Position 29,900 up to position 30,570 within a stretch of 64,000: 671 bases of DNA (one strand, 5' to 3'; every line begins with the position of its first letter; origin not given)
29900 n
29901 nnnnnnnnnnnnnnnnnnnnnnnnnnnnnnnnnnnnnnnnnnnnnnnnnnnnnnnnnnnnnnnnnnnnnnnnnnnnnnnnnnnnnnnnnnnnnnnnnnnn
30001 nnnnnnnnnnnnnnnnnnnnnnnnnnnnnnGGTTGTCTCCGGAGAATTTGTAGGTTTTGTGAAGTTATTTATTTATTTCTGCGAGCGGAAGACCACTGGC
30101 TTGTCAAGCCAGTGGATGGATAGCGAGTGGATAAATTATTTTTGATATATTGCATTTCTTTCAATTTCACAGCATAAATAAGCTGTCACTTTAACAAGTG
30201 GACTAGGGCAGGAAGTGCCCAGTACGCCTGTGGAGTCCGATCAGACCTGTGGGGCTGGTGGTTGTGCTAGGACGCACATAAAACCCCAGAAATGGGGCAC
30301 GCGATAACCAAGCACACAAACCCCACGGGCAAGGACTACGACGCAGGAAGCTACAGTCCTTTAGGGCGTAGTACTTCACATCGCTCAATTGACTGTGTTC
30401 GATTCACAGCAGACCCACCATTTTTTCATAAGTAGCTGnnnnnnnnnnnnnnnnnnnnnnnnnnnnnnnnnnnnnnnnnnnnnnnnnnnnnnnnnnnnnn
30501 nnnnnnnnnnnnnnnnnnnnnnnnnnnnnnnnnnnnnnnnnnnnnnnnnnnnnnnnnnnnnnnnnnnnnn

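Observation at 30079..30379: Two roughly 300-bp MITEs sharing ends with the TnpB element but with their own conserved interior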

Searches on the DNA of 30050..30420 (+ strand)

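Call 28: search_dna_similar(query=window:30070-30395:+, collection=phages, mode=distant, max_rows=30)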
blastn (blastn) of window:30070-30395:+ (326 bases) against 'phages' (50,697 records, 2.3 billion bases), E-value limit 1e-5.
No match.

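Call 49: search_rna_families(source=window, start=30050, end=30420, threshold=evalue, max_evalue=10)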
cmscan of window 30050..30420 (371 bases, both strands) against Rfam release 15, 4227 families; matches with E-value up to 10: 2.
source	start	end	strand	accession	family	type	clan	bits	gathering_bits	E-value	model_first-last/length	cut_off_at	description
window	30192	30286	+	RF02269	HPnc0580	Gene; sRNA;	-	22.3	37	0.18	1-105/105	no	Heliobacter pylori small RNA HPnc0580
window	30089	30195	-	RF01775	RsaOG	Gene; sRNA;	-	14.8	50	9.4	1-147/147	no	RNA S.aureus Orsay G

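Call 52: search_rna_families(source=window, start=30150, end=30400, threshold=evalue, max_evalue=5, show_alignments=2)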
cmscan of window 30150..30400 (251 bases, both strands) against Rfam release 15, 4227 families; matches with E-value up to 5: 1.
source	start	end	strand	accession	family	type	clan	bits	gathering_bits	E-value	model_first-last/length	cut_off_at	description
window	30192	30286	+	RF02269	HPnc0580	Gene; sRNA;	-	22.3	37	0.12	1-105/105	no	Heliobacter pylori small RNA HPnc0580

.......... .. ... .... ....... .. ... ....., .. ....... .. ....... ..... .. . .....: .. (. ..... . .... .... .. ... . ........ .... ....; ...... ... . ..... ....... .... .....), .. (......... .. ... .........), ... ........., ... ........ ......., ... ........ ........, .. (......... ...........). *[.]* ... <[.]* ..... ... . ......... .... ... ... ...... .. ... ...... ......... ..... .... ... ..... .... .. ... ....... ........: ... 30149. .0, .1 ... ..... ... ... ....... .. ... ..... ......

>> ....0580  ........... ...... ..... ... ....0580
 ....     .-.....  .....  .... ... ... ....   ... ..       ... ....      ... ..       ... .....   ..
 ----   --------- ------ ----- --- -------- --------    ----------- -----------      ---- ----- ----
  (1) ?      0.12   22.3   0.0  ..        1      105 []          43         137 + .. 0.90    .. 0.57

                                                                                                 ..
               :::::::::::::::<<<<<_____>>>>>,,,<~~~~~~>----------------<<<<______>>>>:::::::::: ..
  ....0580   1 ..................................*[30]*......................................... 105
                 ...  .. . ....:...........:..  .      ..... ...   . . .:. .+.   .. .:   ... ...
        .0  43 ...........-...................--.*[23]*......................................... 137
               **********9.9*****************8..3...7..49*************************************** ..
